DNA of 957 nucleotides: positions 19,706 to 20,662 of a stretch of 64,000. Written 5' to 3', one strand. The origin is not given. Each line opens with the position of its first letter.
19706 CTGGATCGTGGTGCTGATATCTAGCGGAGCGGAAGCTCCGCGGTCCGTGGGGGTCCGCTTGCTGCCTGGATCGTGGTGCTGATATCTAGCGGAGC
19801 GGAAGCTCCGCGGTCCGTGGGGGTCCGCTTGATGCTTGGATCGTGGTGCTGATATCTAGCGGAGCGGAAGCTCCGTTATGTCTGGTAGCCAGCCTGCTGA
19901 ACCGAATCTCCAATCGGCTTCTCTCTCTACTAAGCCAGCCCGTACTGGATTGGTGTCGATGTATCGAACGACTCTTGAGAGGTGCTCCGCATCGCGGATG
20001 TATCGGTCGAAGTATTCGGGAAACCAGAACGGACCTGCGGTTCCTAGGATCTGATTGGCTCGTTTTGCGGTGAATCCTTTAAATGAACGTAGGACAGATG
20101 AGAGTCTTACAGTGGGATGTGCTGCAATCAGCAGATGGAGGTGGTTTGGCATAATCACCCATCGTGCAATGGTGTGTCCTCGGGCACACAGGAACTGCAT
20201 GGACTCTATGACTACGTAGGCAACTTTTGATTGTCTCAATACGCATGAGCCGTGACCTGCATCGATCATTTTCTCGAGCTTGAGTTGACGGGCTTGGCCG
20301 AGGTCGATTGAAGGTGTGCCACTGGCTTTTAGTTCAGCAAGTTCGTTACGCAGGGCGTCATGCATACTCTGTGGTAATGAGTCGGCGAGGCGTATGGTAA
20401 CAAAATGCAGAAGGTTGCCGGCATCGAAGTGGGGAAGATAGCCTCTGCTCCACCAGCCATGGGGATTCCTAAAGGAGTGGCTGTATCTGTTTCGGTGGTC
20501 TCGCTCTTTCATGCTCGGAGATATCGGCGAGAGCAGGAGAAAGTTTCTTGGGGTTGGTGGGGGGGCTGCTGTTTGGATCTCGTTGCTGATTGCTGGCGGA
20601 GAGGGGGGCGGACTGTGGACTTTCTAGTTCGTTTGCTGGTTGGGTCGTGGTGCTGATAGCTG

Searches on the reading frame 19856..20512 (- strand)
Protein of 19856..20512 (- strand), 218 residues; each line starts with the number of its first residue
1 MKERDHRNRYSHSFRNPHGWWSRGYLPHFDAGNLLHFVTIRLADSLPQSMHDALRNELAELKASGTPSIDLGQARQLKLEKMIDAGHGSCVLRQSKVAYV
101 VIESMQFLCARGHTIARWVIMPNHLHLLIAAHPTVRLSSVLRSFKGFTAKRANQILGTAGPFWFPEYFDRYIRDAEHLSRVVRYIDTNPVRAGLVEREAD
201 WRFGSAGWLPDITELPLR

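Call 3: search_protein_families(library=pfam, proteins=[window:19856-20512:-], max_evalue=1)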
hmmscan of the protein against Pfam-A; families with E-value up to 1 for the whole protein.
window:19856-20512:- (218 aa): 1 family
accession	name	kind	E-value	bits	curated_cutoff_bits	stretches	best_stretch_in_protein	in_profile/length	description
PF01797.21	Y1_Tnp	-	2.3e-10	41.1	23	1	107-187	34-120/121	Transposase IS200 like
